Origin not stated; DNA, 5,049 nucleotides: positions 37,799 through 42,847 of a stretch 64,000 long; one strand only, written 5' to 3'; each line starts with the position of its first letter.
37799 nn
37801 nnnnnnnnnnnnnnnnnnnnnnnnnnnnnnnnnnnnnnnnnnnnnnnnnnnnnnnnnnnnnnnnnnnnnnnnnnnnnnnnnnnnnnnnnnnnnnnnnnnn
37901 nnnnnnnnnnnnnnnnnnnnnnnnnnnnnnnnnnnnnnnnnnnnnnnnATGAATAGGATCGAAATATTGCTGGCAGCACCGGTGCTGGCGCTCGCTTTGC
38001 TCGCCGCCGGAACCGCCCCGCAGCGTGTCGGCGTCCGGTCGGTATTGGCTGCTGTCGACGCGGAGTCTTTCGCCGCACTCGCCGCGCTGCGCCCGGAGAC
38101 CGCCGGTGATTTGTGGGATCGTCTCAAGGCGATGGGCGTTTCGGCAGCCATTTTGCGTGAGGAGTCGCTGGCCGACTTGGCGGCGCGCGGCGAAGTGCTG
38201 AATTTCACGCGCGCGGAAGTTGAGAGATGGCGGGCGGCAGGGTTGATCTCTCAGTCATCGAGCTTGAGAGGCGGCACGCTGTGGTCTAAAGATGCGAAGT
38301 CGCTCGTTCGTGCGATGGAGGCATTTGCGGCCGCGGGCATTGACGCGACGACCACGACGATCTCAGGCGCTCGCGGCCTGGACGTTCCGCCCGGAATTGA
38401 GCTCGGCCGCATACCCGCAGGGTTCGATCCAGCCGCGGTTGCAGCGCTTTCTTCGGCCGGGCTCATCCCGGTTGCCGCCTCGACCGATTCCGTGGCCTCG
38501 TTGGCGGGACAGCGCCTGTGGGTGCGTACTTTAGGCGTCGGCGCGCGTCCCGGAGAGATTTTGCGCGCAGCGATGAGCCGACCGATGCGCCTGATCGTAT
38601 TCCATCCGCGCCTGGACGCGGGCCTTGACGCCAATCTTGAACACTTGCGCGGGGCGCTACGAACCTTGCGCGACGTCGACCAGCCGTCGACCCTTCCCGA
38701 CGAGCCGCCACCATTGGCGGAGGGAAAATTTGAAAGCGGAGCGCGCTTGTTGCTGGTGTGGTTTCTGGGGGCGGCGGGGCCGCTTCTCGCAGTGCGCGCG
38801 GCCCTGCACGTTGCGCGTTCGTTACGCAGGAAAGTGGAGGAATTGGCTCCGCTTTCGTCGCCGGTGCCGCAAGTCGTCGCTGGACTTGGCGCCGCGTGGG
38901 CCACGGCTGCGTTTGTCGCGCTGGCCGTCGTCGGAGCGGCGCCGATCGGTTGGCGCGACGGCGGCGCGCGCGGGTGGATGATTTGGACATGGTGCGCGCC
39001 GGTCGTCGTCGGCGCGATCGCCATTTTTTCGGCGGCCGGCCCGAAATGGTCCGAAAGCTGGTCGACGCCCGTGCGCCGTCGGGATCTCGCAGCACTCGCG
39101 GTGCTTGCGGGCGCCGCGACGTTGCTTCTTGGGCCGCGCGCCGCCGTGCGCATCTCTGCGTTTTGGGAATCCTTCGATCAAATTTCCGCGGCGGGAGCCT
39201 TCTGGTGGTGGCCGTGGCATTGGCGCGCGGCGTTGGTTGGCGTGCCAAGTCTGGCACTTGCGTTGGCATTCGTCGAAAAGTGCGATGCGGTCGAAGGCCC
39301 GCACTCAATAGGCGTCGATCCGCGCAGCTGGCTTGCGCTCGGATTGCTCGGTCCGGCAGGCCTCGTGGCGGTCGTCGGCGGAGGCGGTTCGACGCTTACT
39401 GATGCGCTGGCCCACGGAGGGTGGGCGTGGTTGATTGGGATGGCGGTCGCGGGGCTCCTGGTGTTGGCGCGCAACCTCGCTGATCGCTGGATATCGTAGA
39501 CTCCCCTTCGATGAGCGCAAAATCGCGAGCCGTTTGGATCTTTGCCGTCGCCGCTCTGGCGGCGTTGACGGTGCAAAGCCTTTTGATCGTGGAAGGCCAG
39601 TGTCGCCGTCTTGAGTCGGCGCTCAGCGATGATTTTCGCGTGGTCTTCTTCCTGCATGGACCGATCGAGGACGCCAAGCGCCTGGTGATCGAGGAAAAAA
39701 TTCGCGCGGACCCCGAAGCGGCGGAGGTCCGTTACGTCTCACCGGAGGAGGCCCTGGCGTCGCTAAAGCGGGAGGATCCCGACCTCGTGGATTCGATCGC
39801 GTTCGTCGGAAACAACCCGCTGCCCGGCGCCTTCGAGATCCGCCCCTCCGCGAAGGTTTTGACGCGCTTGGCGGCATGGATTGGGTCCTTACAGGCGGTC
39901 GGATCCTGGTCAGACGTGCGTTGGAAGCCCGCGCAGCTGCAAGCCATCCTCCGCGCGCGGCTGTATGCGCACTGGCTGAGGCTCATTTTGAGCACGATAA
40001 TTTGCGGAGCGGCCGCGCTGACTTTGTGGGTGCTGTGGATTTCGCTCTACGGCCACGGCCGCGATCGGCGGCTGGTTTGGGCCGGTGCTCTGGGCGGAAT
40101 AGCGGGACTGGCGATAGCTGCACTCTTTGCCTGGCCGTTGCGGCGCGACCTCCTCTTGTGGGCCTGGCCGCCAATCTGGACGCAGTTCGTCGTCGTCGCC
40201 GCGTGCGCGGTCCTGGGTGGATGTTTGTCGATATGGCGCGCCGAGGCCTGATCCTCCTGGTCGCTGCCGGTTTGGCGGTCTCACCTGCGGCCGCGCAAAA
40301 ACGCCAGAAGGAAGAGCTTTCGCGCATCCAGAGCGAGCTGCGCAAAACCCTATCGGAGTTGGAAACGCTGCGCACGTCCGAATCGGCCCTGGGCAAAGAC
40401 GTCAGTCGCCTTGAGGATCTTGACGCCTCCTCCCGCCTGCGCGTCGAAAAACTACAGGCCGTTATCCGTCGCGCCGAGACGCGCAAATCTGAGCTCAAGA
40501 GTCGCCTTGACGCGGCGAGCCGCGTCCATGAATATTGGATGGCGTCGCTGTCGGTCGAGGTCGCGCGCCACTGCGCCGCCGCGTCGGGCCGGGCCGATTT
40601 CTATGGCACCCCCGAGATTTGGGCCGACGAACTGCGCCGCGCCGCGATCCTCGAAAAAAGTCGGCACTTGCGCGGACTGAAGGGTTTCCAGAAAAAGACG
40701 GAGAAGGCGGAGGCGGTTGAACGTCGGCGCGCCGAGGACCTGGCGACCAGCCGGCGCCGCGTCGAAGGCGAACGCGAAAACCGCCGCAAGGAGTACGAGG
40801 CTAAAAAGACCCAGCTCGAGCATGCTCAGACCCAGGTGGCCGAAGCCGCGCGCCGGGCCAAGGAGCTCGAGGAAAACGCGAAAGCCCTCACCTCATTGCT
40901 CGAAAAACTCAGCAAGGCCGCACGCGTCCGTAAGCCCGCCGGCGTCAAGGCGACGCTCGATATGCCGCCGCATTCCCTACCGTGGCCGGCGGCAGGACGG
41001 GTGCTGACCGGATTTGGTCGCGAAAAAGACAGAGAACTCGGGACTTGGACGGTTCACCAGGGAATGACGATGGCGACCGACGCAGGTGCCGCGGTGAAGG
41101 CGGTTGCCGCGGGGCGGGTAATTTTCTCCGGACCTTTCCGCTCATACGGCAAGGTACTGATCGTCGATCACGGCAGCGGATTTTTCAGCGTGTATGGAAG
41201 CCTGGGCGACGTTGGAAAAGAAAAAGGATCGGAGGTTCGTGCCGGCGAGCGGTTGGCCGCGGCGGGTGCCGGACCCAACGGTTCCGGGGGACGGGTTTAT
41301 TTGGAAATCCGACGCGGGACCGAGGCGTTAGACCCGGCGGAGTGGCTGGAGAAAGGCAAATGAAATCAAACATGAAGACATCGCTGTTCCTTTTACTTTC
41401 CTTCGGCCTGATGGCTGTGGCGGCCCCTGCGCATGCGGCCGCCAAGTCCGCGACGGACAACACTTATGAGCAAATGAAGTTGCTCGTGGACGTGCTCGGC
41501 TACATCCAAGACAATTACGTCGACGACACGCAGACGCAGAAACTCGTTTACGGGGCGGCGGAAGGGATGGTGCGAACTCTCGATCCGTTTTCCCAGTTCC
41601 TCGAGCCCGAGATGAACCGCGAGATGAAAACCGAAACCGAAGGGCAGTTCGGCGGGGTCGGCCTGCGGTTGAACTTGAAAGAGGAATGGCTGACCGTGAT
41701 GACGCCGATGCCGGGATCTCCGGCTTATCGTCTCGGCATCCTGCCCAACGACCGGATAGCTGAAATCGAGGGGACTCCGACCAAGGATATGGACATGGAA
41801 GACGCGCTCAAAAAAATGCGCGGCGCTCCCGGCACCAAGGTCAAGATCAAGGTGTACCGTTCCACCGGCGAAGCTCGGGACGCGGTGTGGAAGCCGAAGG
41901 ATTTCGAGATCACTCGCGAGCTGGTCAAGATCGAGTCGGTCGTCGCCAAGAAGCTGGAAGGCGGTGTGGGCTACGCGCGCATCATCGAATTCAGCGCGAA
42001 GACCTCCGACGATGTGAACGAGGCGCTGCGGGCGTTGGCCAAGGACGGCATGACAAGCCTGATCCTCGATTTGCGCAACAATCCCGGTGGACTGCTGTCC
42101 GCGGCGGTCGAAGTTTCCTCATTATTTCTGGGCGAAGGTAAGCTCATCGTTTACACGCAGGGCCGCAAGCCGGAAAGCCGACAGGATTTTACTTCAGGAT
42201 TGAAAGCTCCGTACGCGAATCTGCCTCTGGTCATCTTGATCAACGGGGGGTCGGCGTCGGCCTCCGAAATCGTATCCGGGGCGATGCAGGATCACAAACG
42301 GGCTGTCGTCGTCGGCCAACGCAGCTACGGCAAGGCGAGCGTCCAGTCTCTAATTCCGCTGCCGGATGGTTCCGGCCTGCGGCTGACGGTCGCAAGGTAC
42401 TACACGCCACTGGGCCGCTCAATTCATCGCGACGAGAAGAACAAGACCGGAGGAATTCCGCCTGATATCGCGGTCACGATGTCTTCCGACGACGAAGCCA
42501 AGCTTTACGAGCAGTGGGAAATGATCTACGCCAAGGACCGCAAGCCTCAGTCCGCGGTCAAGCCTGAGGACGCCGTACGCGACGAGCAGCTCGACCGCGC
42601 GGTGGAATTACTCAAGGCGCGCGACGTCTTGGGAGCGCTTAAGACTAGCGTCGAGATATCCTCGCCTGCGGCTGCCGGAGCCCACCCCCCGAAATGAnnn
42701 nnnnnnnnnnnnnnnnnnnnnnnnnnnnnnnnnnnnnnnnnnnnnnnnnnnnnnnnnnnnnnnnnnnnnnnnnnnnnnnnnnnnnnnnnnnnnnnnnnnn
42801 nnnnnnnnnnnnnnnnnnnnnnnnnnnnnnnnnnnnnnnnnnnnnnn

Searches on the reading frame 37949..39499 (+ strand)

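Call 6: search_protein_families(library=pfam, proteins=[window:37949-39499:+], max_evalue=0.001)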
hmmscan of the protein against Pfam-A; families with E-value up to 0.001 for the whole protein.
window:37949-39499:+ (516 aa): 1 family
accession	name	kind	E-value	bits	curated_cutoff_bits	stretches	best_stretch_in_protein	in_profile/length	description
PF18949.5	DUF5693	-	8.7e-09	34.9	29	1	32-177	3-148/609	Family of unknown function (DUF5693)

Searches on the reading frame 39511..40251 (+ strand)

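Call 6: search_protein_families(library=pfam, proteins=[window:39511-40251:+], max_evalue=0.001)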
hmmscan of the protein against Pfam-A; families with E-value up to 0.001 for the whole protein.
window:39511-40251:+ (246 aa): 1 family
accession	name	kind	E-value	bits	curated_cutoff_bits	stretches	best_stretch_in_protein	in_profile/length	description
PF18075.7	FtsX_ECD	-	9.2e-09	36.2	23.5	1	44-115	3-77/96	FtsX extracellular domain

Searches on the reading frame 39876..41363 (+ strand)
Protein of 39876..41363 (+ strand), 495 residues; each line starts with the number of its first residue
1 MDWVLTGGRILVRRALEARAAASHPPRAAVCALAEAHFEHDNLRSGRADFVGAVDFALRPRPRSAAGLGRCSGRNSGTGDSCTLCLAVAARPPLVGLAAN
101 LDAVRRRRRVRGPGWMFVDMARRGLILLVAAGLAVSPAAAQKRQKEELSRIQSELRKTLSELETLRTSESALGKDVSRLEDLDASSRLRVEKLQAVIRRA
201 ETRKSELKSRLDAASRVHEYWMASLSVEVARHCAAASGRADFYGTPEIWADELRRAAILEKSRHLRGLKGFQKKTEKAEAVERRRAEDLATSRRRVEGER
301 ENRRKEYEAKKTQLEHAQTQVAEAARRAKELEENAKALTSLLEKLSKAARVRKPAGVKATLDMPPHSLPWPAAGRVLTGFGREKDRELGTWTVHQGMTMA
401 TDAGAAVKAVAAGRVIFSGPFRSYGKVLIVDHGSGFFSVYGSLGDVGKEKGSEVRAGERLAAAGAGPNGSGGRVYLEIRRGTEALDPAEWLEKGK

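Call 6: search_protein_families(library=pfam, proteins=[window:39876-41363:+], max_evalue=0.001)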
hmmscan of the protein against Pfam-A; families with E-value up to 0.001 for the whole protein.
window:39876-41363:+ (495 aa): 1 family
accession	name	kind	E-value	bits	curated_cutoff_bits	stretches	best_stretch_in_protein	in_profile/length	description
PF01551.29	Peptidase_M23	-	4.9e-20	72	28.7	1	393-487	2-96/96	Peptidase family M23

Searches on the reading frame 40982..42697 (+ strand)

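Call 6: search_protein_families(library=pfam, proteins=[window:40982-42697:+], max_evalue=0.001)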
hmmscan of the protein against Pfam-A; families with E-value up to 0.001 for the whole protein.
window:40982-42697:+ (571 aa): 5 families
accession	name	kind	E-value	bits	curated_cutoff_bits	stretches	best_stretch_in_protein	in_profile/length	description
PF03572.23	Peptidase_S41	-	3.4e-54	183.3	24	1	329-498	2-165/165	Peptidase family S41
PF17820.7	PDZ_6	-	2.3e-12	46.9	27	1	239-293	2-54/54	PDZ domain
PF22694.1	CtpB_N-like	-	2.1e-07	31.7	27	1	154-209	27-83/85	Activating protease CtpB N-terminal domain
PF13180.12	PDZ_2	-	2.1e-07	31.6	27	1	225-294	2-70/80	PDZ domain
PF00595.29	PDZ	-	7.2e-07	29.9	23.2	1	224-291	10-80/81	PDZ domain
